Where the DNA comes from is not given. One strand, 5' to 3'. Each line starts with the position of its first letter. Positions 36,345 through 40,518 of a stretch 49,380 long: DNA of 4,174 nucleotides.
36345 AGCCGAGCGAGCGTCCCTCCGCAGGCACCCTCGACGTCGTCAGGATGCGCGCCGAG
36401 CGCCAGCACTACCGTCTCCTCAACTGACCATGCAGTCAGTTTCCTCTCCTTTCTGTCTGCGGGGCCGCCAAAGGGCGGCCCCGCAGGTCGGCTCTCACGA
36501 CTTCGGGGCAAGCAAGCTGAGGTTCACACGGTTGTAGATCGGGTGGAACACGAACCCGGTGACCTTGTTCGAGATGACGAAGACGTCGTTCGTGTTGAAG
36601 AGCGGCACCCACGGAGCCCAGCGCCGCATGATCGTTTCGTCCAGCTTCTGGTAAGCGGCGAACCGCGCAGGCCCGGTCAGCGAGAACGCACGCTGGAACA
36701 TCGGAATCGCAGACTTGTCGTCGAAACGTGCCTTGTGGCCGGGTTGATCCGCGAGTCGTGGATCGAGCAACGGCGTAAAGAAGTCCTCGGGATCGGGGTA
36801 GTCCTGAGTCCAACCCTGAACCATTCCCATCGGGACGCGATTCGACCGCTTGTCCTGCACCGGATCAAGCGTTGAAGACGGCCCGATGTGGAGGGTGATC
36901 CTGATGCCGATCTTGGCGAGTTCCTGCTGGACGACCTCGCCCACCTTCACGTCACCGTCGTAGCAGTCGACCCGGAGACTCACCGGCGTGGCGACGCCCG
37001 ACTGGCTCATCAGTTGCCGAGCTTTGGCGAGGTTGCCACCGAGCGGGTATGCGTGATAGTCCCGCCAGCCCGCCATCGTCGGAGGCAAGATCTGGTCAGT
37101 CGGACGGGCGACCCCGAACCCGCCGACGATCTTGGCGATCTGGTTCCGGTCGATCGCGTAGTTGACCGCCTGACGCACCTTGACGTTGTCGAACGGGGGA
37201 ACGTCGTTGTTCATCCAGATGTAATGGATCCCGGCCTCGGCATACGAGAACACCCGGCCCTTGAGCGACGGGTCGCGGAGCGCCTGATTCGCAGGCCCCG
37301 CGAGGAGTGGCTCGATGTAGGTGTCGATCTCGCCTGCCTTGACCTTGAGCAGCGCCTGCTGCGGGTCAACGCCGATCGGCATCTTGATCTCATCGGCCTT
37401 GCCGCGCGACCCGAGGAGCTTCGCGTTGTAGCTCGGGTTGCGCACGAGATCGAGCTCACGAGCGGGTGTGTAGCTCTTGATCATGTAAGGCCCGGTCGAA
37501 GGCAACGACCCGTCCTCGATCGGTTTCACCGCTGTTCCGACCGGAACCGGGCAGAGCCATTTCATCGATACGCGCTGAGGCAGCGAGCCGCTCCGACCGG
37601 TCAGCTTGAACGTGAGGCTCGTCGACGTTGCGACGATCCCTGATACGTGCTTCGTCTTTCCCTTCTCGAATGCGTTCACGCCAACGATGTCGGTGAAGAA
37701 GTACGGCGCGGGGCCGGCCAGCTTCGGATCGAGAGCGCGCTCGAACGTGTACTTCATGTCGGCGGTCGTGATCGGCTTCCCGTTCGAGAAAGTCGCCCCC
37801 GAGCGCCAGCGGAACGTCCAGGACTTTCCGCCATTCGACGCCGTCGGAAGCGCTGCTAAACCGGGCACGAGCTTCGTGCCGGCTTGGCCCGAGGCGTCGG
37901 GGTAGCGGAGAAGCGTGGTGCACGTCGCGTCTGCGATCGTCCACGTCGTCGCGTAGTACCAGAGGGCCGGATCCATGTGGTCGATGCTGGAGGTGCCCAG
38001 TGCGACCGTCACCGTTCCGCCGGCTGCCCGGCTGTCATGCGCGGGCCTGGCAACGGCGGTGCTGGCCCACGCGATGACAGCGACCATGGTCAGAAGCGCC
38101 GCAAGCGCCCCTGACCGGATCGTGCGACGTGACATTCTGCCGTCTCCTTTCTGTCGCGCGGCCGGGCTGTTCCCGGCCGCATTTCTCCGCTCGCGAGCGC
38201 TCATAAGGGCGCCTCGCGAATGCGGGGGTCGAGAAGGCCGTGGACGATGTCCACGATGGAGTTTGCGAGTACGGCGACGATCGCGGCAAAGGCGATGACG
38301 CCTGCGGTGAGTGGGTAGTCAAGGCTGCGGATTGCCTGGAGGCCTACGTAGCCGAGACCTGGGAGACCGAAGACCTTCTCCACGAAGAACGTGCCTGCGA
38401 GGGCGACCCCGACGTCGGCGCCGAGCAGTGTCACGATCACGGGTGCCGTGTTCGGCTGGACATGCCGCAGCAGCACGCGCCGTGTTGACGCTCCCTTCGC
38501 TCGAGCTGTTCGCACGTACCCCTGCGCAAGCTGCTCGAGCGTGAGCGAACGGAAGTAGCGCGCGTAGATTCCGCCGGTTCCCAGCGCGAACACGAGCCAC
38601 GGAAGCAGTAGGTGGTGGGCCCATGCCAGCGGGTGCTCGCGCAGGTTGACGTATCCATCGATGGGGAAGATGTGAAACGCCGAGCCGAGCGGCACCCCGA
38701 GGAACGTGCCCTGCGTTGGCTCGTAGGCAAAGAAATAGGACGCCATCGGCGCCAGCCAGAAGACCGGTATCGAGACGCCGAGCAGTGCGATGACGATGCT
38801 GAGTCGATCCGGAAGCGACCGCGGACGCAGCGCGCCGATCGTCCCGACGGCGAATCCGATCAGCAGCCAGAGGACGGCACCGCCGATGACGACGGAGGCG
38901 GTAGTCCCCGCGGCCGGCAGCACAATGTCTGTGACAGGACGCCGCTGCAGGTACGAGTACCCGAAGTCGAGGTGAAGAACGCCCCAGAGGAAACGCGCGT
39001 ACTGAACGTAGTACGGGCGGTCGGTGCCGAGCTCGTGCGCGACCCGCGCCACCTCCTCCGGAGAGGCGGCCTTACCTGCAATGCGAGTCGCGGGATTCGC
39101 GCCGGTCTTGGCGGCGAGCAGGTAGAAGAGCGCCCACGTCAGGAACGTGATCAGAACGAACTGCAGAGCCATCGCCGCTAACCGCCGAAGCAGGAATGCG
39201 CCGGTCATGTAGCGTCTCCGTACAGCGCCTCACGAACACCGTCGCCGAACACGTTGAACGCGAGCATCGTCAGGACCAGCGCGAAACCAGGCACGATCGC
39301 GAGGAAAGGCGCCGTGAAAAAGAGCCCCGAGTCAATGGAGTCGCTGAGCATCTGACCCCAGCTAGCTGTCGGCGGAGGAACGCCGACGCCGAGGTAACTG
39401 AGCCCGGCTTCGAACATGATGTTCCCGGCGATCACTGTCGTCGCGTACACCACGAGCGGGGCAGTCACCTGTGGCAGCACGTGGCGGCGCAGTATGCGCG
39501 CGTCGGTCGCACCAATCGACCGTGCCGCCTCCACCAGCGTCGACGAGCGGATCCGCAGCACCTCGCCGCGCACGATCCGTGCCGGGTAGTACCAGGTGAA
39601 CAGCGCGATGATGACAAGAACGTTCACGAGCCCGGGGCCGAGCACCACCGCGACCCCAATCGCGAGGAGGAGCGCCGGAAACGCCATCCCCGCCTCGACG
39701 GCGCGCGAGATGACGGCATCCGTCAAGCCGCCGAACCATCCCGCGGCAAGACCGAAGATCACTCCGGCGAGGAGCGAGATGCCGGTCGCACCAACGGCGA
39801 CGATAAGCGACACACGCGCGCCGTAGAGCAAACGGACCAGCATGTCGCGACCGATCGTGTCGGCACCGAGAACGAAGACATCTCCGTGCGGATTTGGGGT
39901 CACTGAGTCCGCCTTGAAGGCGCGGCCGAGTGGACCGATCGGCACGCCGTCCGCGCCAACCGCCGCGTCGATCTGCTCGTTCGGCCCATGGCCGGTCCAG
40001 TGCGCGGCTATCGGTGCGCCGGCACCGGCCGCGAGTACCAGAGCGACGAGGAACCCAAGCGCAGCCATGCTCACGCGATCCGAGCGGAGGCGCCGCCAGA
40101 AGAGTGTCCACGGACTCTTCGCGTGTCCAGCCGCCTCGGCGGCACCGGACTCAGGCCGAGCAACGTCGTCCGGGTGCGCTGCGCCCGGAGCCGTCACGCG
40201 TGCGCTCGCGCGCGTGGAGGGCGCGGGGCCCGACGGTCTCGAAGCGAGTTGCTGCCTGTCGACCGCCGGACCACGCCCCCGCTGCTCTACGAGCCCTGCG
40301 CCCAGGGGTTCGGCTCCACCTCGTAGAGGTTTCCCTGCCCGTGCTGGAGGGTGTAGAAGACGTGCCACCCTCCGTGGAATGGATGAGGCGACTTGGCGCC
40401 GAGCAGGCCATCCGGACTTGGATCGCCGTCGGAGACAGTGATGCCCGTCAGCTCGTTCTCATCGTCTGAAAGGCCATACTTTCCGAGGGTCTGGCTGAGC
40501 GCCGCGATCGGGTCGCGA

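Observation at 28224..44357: Candidate undescribed catabolic system: PhoX-like exo-enzyme + importer + LmbE deacetylase + redox/TIM pair + membrane di-iron oxygenase + two PfkB kinases, under a SIS-ROK module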

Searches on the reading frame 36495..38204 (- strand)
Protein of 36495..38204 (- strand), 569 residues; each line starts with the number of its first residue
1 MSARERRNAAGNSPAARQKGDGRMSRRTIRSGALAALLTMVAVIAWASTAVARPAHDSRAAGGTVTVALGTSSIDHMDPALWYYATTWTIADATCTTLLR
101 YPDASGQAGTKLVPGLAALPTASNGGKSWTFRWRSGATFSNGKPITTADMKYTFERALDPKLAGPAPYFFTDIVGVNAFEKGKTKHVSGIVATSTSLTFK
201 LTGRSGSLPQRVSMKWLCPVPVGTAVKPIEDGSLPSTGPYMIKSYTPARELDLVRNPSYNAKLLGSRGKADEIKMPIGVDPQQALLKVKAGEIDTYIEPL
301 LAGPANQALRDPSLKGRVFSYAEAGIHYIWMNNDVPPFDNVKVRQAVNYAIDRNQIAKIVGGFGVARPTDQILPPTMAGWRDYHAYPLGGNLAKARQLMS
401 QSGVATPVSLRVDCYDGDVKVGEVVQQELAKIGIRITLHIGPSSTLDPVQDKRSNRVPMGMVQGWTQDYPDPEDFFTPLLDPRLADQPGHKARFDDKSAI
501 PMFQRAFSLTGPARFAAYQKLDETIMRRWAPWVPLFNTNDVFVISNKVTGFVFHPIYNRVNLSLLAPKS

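Call 4: search_protein_families(library=pfam, proteins=[window:36495-38204:-], max_evalue=0.01)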
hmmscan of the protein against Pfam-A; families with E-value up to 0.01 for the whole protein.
window:36495-38204:- (569 aa): 1 family
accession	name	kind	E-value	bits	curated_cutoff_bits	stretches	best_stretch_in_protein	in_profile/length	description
PF00496.27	SBP_bac_5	-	3.2e-66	224.4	32.4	1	111-482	1-363/368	Bacterial extracellular solute-binding proteins, family 5 Middle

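Call 6: search_protein_families(library=ncbifam, proteins=[window:36495-38204:-], max_evalue=0.001)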
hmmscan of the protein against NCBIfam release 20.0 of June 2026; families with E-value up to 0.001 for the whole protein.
window:36495-38204:- (569 aa): 9 families
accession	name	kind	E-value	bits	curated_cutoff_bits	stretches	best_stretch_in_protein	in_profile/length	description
TIGR02294.1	nickel_nikA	equivalog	7.7e-21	74.2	393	2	236-556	164-491/501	nickel ABC transporter substrate-binding protein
NF045467.1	Opp4A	equivalog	3.1e-20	72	650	1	56-403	28-379/556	oligopeptide ABC transporter substrate-binding protein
NF043070.1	DppA_dipep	equivalog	4.9e-20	71.6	1005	1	265-556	234-524/535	dipeptide ABC transporter periplasmic-binding protein DppA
NF007287.0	PRK09755.1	equivalog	9.9e-20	70.8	1098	1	123-555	87-520/535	ABC transporter substrate-binding protein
NF011942.0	PRK15413.1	equivalog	1.6e-19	70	594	1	327-555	269-500/512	glutathione ABC transporter substrate-binding protein GsiB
NF011689.0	PRK15109.1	equivalog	3.1e-17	62.5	560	1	236-558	214-530/547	ABC transporter substrate-binding protein SapA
NF011684.0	PRK15104.1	equivalog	8.5e-16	57.7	947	1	110-493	80-470/543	oligopeptide ABC transporter substrate-binding protein OppA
NF045468.1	Opp5A_nikA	equivalog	6.4e-15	54.6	600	1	236-437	160-364/488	nickel ABC transporter substrate-binding protein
TIGR04028.1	SBP_KPN_01854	hypoth_equivalog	4.1e-10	38.8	468.5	1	236-555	164-497/509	TIGR04028 family ABC transporter substrate-binding protein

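Call 35: search_solved_structures(query=window:36495-38204:-, max_evalue=0.00001)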
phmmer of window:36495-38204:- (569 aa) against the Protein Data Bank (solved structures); distinct sequences matched with E-value up to 0.00001: 59.
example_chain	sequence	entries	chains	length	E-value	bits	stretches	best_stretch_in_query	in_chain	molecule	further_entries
8upi_A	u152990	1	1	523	1.9e-55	191.9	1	60-545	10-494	Peptide ABC transporter substrate-binding protein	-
2wok_A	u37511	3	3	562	4.4e-43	151.1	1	50-562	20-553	CLAVULANIC ACID BIOSYNTHESIS OLIGOPEPTIDE BINDING PROTEIN 2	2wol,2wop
3m8u_A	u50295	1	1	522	8.6e-26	94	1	108-550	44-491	Heme-binding protein A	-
8are_A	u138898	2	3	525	4.5e-23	85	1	114-550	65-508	Oligopeptide-binding protein OppA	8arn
1uqw_A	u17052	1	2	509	4.6e-20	75.1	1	110-555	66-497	PUTATIVE BINDING PROTEIN YLIB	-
5u4o_A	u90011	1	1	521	2e-19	73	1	126-552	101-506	ABC transporter substrate-binding protein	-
8ay0_A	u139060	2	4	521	4.3e-19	71.9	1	113-556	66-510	Dipeptide-binding protein DppE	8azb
6dqq_A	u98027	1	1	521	1.3e-18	70.3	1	109-551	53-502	Periplasmic oligopeptide-binding protein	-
6dqr_A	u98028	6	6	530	1.4e-18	70.2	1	109-551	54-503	Periplasmic oligopeptide-binding protein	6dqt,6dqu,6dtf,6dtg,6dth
8z1y_F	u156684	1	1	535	2.3e-18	69.5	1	75-556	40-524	Dipeptide-binding protein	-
1dpp_A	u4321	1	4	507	2.6e-18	69.3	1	79-556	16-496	DIPEPTIDE BINDING PROTEIN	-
3tpa_A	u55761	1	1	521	3.6e-18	68.9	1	112-556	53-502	Heme-binding protein A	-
5f1q_A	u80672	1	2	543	4.5e-18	68.5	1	77-557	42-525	Periplasmic dipeptide transport protein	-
4toz_A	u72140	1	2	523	4.6e-18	68.5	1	111-549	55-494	Periplasmic murein peptide-binding protein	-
3o9p_A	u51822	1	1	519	5.1e-18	68.4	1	111-549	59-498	Periplasmic murein peptide-binding protein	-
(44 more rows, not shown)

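Call 69: find_related_loci(query=A2, collection=metagenome_contigs, flank=10000)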
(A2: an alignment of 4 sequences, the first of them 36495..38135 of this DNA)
Query A2 (546 aa) in metagenome_contigs; peptide patterns used: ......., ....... (x = any residue, [..] = any of these).
146 stretches matched a pattern; 7 encode a relative of the query (tblastn E <= 1e-3); 7 distinct loci.
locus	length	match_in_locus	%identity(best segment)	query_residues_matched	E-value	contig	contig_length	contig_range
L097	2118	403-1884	44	42-534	1e-139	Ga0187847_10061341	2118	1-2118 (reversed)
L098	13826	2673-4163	44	39-534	3e-124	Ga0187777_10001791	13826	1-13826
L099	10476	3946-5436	43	39-534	1e-121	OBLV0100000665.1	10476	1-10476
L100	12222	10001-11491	44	39-534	1e-119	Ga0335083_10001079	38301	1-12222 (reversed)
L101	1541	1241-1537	93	1-99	4e-53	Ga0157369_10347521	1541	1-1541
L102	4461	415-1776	28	87-526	1e-37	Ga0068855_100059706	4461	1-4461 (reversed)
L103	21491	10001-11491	43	39-534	1e-118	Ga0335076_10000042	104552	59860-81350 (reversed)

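Call 72: search_protein_families(library=pfam, proteins=[L103:6507-7598:-, L103:7600-8757:-, L103:8760-9809:+, L103:11496-12629:+, L103:12623-13639:+, L103:15614-17533:+, L103:17454-18632:+, L103:18629-19549:+, L103:19374-20489:+], max_evalue=0.001)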
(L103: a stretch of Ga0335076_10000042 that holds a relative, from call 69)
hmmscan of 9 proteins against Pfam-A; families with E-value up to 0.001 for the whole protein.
L103:6507-7598:- (363 aa): 1 family
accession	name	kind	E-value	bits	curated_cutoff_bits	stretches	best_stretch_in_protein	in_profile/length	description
PF01212.27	Beta_elim_lyase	-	1.9e-39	136.2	27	1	47-290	26-276/288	Beta-eliminating lyase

L103:7600-8757:- (385 aa): 4 families
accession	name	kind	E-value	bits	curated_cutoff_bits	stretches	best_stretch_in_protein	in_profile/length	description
PF13377.12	Peripla_BP_3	-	5.1e-35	121.4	26.5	1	216-380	1-167/167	Periplasmic binding protein-like domain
PF00532.27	Peripla_BP_1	-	2.5e-23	83.4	22.2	1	110-369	2-269/281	Periplasmic binding proteins and sugar binding domain of LacI family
PF00356.27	LacI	-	7e-17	61.4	27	1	53-98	1-46/46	Bacterial regulatory proteins, lacI family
PF13407.12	Peripla_BP_4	-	5.4e-10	39.7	35.1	1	113-360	2-257/258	Periplasmic binding protein domain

L103:8760-9809:+ (349 aa): 1 family
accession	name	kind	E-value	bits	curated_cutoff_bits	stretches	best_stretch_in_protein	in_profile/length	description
PF01261.30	AP_endonuc_2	-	3.6e-24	86.3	31.1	1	23-316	1-248/249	Xylose isomerase-like TIM barrel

L103:11496-12629:+ (377 aa): 4 families
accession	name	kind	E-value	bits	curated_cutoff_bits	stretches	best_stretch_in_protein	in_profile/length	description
PF00005.33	ABC_tran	-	6.5e-27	95.2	25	1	61-219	2-137/137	ABC transporter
PF08352.17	oligo_HPY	-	2e-20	73.4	27.1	1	271-334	2-65/65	Oligopeptide/dipeptide transporter, C-terminal region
PF13401.12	AAA_22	-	2.8e-06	28.1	27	1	72-247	7-121/130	AAA domain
PF02463.25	SMC_N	-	0.00066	19.6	40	0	73-265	27-212/220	RecF/RecN/SMC N terminal domain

L103:12623-13639:+ (338 aa): 6 families
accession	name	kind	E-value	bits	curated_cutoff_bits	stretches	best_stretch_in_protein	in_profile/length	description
PF00005.33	ABC_tran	-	3e-33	115.7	25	1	41-191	2-136/137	ABC transporter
PF08352.17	oligo_HPY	-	1.7e-17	64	27.1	1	243-310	1-65/65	Oligopeptide/dipeptide transporter, C-terminal region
PF13401.12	AAA_22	-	0.00013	22.7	27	1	53-214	8-115/130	AAA domain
PF13555.12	AAA_29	-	0.00039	20.5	27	1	41-81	13-52/61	P-loop containing region of AAA domain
PF13191.12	AAA_16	-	0.0004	21.4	32.6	0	50-83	24-55/167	AAA ATPase domain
PF13304.12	AAA_21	-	0.00079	20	27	0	162-224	236-300/304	AAA domain, putative AbiEii toxin, Type IV TA system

L103:15614-17533:+ (639 aa): 3 families
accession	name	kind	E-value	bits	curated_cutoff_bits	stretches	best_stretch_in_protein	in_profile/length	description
PF00326.27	Peptidase_S9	-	7.5e-42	143.7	22.6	1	416-621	2-210/213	Prolyl oligopeptidase family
PF20434.5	BD-FAE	-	4e-09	36.8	26.8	1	399-578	13-212/215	BD-FAE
PF12146.15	Hydrolase_4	-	0.00023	21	27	0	550-584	186-220/239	Serine aminopeptidase, S33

L103:17454-18632:+ (392 aa): 3 families
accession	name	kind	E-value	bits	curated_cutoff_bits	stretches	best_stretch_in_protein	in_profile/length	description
PF01408.29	GFO_IDH_MocA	-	1.3e-24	87.6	24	1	29-147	1-119/120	Oxidoreductase family, NAD-binding Rossmann fold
PF03447.22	NAD_binding_3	-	3.6e-07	31.3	24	1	35-146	1-115/116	Homoserine dehydrogenase, NAD binding domain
PF02894.22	GFO_IDH_MocA_C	-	6.8e-05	23.2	22.9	0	333-378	166-212/218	Oxidoreductase family, C-terminal alpha/beta domain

L103:18629-19549:+ (306 aa): 1 family
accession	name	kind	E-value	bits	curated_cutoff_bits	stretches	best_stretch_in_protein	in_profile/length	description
PF01261.30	AP_endonuc_2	-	1.7e-22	80.7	31.1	1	36-289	1-234/249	Xylose isomerase-like TIM barrel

L103:19374-20489:+ (371 aa): 3 families
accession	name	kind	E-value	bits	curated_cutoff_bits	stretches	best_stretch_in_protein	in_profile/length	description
PF01408.29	GFO_IDH_MocA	-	1.9e-22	80.7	24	1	63-168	3-110/120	Oxidoreductase family, NAD-binding Rossmann fold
PF22725.1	GFO_IDH_MocA_C3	-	3.8e-19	69.3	27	1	186-301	2-121/124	GFO/IDH/MocA C-terminal domain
PF02894.22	GFO_IDH_MocA_C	-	7.2e-12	46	22.9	1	189-308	1-129/218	Oxidoreductase family, C-terminal alpha/beta domain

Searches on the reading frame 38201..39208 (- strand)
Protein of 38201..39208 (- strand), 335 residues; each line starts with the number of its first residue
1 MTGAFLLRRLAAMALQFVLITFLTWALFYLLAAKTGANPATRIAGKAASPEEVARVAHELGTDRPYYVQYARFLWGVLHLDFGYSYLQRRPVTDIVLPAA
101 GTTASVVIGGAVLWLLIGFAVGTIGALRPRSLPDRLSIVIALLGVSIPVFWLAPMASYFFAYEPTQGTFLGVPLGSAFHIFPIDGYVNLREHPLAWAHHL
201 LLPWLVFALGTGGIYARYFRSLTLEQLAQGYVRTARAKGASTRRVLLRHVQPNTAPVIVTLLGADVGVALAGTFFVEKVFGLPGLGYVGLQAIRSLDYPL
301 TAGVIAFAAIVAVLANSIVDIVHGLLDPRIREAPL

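Call 4: search_protein_families(library=pfam, proteins=[window:38201-39208:-], max_evalue=0.01)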
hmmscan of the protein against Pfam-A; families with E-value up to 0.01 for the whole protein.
window:38201-39208:- (335 aa): 2 families
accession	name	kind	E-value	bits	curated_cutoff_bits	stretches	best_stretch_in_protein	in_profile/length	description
PF00528.27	BPD_transp_1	-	6.1e-38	130.8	26.4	1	118-331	1-183/184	Binding-protein-dependent transport system inner membrane component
PF19300.4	BPD_transp_1_N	-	3.7e-13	50.1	23.8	1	5-96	4-103/114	Binding-prot-dependent transport system membrane comp, N-term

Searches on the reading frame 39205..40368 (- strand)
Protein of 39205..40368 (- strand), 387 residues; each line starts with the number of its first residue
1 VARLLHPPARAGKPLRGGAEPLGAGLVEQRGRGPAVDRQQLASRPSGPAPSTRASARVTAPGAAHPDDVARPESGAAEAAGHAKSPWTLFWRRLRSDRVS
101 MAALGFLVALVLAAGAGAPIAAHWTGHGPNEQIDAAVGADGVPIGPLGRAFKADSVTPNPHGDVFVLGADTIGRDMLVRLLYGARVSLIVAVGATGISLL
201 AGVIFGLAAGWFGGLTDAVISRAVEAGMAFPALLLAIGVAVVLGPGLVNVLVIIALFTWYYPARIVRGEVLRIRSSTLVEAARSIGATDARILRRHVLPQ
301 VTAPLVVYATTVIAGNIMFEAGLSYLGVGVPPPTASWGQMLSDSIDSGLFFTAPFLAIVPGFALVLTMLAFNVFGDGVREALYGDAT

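Call 4: search_protein_families(library=pfam, proteins=[window:39205-40368:-], max_evalue=0.01)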
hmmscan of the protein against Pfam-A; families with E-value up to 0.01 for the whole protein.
window:39205-40368:- (387 aa): 2 families
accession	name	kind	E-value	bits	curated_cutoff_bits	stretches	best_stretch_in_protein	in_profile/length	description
PF00528.27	BPD_transp_1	-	1.6e-25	90.4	26.4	1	202-382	1-178/184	Binding-protein-dependent transport system inner membrane component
PF12911.12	OppC_N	-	4.7e-08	33.2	23.9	1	85-121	1-37/53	N-terminal TM domain of oligopeptide transport permease C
